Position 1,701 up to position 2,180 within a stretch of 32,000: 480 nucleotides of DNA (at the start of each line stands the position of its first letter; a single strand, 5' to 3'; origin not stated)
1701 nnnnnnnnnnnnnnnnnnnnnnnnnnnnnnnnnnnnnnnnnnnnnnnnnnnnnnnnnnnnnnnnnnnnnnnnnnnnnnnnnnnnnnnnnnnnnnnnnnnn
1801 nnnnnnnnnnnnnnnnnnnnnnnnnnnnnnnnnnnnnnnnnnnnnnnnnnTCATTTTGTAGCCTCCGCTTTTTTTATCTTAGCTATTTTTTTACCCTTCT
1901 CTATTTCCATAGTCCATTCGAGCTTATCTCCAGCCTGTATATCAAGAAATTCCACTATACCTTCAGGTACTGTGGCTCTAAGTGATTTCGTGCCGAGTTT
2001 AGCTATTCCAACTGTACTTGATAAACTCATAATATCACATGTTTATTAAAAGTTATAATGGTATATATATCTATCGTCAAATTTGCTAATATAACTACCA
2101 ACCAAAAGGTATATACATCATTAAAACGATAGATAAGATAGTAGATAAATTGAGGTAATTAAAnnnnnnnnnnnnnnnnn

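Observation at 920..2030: Three-gene ATGA-coupled cassette (AbrB-like, 139-aa helical protein, 172-aa Zn-ribbon protein) carried inside the IS; candidate novel addiction or defence module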

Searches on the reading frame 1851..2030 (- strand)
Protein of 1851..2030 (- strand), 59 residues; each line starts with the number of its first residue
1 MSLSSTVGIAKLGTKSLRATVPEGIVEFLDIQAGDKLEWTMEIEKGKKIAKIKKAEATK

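Call 3: search_protein_families(library=pfam, proteins=[window:1851-2030:-], max_evalue=1)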
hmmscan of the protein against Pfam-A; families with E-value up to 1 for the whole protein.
window:1851-2030:- (59 aa): 3 families
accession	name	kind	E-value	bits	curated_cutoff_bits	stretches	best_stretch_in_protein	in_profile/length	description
PF04014.23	MazE_antitoxin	-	0.00037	20.8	24.7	1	13-54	4-45/48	Antidote-toxin recognition MazE, bacterial antitoxin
PF07987.16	DUF1775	-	0.062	14.1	25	1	11-55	27-68/146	Domain of unkown function (DUF1775)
PF08605.16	Rad9_Rad53_bind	-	0.13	12.9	22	1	18-42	48-72/129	Fungal Rad9-like Rad53-binding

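Call 5: search_protein_families(library=ncbifam, proteins=[window:1851-2030:-], max_evalue=1)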
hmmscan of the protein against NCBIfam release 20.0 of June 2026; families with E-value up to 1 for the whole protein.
window:1851-2030:- (59 aa): 1 family
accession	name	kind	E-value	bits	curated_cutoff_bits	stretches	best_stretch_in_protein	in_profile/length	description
TIGR02609.1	doc_partner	hypoth_equivalog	0.031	14.6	55.9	1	16-54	9-46/74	putative addiction module antidote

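Call 6: search_protein_families(library=padloc, proteins=[window:1851-2030:-], max_evalue=1)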
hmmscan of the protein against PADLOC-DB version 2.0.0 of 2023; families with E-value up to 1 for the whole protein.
window:1851-2030:- (59 aa): 0 families

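Call 7: search_protein_families(library=phrogs, proteins=[window:1851-2030:-], max_evalue=1)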
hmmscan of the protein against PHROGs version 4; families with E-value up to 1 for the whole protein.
window:1851-2030:- (59 aa): 2 families
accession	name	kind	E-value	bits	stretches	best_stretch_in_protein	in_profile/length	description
phrog_23775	-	unknown function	0.0036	18.3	1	19-53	18-52/82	-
phrog_661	-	unknown function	0.046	14.5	1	15-46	17-48/61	-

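Call 15: find_homologous_proteins(query=window:1851-2030:-, max_evalue=0.001)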
Query window:1851-2030:- (59 aa): 189 proteins with E <= 0.001 among 189 candidates; the best 120 are listed.
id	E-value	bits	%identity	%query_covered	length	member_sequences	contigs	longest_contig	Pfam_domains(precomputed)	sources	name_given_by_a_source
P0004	2.1e-28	113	100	100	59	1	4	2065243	-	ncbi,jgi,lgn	jgi:bifunctional DNA-binding transcriptional regulator/antitoxin component of YhaV-PrlF toxin-antito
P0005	3.9e-26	106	90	100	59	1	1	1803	-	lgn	-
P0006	4.5e-22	94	84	95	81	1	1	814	-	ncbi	-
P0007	2.9e-21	91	82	95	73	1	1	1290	-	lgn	-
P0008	7.1e-21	90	78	98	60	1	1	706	-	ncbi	-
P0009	8.8e-21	90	80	95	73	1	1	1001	-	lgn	-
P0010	9.0e-21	90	80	95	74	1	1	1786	-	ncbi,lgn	-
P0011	1.5e-20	89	79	95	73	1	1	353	-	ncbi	-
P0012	2.3e-20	88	79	95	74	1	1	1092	-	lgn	-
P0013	3.3e-20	88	79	95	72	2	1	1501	-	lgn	-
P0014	3.5e-20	88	79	95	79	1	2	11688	-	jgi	jgi:hypothetical protein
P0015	5.4e-20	87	81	80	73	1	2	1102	-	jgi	jgi:hypothetical protein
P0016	6.8e-20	87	77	95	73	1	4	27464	-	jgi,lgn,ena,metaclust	metaclust:\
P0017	7.2e-20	87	81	80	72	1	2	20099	-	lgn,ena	-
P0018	2.4e-19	85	78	92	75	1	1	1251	-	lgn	-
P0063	4.4e-16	75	72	95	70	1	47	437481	-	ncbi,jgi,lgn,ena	ncbi:MAG: hypothetical protein ABSF00_05220 [Candidatus Bathyarchaeia archaeon]|jgi:bifunctional DNA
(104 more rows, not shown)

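Call 19: find_encoding_contigs(protein=P0016, flank=4000, max_places=4)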
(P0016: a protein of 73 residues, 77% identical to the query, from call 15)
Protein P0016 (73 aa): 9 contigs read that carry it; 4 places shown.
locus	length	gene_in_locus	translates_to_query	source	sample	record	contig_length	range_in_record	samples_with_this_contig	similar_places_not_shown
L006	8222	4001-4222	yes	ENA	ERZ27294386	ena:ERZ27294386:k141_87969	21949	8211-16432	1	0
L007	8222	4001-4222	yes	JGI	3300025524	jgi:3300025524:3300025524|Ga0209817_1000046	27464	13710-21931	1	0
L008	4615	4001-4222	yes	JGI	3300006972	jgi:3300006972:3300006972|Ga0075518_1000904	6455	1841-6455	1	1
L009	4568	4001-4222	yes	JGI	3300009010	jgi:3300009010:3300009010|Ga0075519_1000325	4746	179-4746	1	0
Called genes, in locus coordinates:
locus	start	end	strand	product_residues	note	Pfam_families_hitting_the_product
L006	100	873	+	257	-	PF03807:F420_oxidored, PF14748:P5CR_dimer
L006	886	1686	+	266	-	-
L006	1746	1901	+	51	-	-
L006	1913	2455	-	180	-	PF00149:Metallophos (weak), PF12850:Metallophos_2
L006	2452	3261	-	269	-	-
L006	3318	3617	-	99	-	-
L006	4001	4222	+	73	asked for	-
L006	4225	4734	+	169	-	-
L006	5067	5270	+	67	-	-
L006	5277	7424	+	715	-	PF12161:HsdM_N, PF02384:N6_Mtase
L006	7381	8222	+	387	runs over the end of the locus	PF17761:DUF1016_N, PF06250:YhcG_C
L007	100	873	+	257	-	PF03807:F420_oxidored, PF14748:P5CR_dimer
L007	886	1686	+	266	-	-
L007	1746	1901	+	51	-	-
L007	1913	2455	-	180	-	PF00149:Metallophos (weak), PF12850:Metallophos_2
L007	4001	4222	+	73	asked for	-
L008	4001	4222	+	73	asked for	-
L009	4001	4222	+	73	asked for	-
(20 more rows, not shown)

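Call 20: find_encoding_contigs(protein=P0014, flank=4000, max_places=4)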
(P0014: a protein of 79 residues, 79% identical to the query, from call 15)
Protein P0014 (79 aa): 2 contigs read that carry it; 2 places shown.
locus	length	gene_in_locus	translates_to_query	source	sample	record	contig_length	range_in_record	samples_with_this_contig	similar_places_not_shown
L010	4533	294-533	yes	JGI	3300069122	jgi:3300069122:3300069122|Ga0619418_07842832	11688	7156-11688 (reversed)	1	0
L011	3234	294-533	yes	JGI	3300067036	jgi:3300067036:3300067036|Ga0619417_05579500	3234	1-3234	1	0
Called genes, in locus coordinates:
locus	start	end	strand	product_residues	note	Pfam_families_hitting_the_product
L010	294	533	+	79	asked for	-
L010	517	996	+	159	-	PF02671:PAH (faint)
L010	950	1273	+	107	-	-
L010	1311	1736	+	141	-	PF00801:PKD, PF18911:PKD_4, PF08308:PEGA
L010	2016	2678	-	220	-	-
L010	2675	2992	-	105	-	-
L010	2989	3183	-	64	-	-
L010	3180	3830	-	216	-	-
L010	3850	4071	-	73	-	-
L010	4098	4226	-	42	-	-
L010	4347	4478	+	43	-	-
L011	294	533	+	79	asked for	-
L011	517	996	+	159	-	PF02671:PAH (faint)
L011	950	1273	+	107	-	-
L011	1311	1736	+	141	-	PF00801:PKD, PF18911:PKD_4, PF08308:PEGA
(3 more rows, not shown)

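Call 21: find_encoding_contigs(protein=P0063, flank=4000, max_places=6)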
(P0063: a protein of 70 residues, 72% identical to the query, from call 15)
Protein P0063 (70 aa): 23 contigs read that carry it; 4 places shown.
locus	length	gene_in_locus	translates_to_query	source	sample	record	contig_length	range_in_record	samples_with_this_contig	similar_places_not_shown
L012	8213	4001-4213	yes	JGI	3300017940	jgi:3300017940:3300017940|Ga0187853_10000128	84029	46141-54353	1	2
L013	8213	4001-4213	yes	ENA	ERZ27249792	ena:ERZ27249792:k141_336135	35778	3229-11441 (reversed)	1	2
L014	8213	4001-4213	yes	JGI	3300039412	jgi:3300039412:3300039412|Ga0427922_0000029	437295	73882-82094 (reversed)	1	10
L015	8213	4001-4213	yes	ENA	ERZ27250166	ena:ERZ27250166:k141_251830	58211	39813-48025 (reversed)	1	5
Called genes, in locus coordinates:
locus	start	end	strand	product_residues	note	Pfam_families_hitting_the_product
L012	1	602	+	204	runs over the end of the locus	PF07155:ECF-ribofla_trS, PF12822:ECF_trnsprt (faint)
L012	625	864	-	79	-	-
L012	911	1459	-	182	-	PF07185:DUF1404 (weak)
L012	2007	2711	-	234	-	-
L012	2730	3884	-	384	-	PF00665:rve (weak), PF13610:DDE_Tnp_IS240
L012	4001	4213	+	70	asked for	-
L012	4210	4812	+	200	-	-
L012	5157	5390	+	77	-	-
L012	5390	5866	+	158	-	PF00116:COX2, PF13473:Cupredoxin_1 (weak)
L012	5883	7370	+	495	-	PF00115:COX1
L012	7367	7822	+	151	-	PF02628:COX15-CtaA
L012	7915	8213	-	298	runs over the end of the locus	-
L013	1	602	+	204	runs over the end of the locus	PF07155:ECF-ribofla_trS, PF12822:ECF_trnsprt (faint)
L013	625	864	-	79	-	-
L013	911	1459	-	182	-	PF07185:DUF1404 (weak)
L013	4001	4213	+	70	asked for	-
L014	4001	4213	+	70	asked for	-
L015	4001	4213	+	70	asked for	-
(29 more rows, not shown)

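Call 32: find_related_loci(query=A4, collection=genome_contigs, flank=4000)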
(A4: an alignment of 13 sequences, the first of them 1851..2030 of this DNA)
Query A4 (59 aa) in genome_contigs; peptide patterns used: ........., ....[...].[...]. (x = any residue, [..] = any of these).
102 stretches matched a pattern; 50 encode a relative of the query (tblastn E <= 1e-3); 50 distinct loci.
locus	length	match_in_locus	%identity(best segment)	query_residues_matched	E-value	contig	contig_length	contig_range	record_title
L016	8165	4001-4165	73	1-55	1e-24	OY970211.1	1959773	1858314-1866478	MAG: uncultured archaeon isolate MFD01231.bin.c.7 genome assembly, chromosome: 1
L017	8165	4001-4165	73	1-55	2e-24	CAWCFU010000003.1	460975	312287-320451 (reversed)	MAG: uncultured archaeon isolate MFD01231.bin.2.71 genome assembly, contig: contig_21661, whole genome shotgun sequence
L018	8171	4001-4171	72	1-57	1e-24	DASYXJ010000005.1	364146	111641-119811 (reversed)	MAG TPA_asm: Nitrososphaerales archaeon isolate SMAG_U6305 k141_58203, whole genome shotgun sequence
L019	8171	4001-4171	70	1-57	1e-23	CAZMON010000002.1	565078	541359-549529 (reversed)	MAG TPA_asm: uncultured Nitrosopumilales archaeon isolate SRP119689_co1_340 genome assembly, contig: NODE_3_length_56507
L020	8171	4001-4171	72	1-56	2e-22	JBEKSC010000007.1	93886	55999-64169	MAG: Candidatus Bathyarchaeia archaeon isolate SPRUCE 525 SPRUCE_525_7, whole genome shotgun sequence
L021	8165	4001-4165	65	1-55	5e-22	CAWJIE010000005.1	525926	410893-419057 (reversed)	MAG: uncultured Nitrososphaerota archaeon isolate MFD03726.bin.2.165 genome assembly, contig: contig_50026, whole genome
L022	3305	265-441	64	1-59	1e-21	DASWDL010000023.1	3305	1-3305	MAG TPA_asm: Nitrososphaeraceae archaeon isolate SMAG_U2735 k141_6025, whole genome shotgun sequence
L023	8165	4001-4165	64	1-55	9e-21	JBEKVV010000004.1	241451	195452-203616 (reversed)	MAG: Candidatus Bathyarchaeia archaeon isolate SPRUCE 612 SPRUCE_612_4, whole genome shotgun sequence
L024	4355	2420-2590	67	1-57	1e-20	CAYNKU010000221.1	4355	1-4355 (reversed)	MAG TPA_asm: uncultured Pirellulales bacterium isolate SRP068000_co3_496 genome assembly, contig: NODE_42075_length_4355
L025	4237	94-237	73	1-48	4e-20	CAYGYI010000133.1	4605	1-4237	MAG TPA_asm: uncultured Candidatus Bathyarchaeia archaeon isolate ERP119294_co1_146 genome assembly, contig: NODE_30915_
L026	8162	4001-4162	69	1-54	3e-20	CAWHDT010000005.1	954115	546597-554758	MAG: Candidatus Bathyarchaeota archaeon isolate MFD04752.bin.1.72 genome assembly, contig: contig_3595, whole genome sho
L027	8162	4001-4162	67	1-54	4e-20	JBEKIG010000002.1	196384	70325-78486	MAG: Nitrososphaeria archaeon isolate SPRUCE 295 SPRUCE_295_2, whole genome shotgun sequence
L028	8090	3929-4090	63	1-54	9e-20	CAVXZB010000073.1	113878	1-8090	MAG: uncultured Nitrososphaeraceae archaeon isolate MFD08669.bin.2.99 genome assembly, contig: contig_5357, whole genome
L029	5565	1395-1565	67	1-56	1e-19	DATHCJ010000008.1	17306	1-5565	MAG TPA_asm: Candidatus Limnocylindrales bacterium isolate SMAG_U12364 k141_1126409, whole genome shotgun sequence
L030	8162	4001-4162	65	1-54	1e-19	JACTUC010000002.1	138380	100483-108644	MAG: Candidatus Methanomethyliaceae archaeon isolate SPRUCE.2016.3.metabat2.33 SPRUCE.2016.3_scaffold_79, whole genome s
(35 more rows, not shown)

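Call 88: search_solved_structures(query=A4, max_evalue=1, show_alignments=1)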
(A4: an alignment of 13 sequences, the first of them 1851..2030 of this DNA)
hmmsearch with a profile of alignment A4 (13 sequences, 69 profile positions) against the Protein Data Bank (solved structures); distinct sequences matched with E-value up to 1: 0.

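Call 89: search_protein_families(library=pfam, alignment_id=A4, max_evalue=0.01)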
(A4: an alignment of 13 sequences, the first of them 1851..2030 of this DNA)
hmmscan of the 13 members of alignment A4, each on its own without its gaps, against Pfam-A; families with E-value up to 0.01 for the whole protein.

A. member 1, window:1851-2030:- (59 aa): 1 family
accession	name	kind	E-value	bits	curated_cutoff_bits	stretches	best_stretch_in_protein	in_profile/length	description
PF04014.23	MazE_antitoxin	-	0.00037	20.8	24.7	1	13-54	4-45/48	Antidote-toxin recognition MazE, bacterial antitoxin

B. families by the number of members that match (of 13 scanned): 2 families
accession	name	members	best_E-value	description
PF04014.23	MazE_antitoxin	9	3.2e-05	Antidote-toxin recognition MazE, bacterial antitoxin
PF08605.16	Rad9_Rad53_bind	2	0.0034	Fungal Rad9-like Rad53-binding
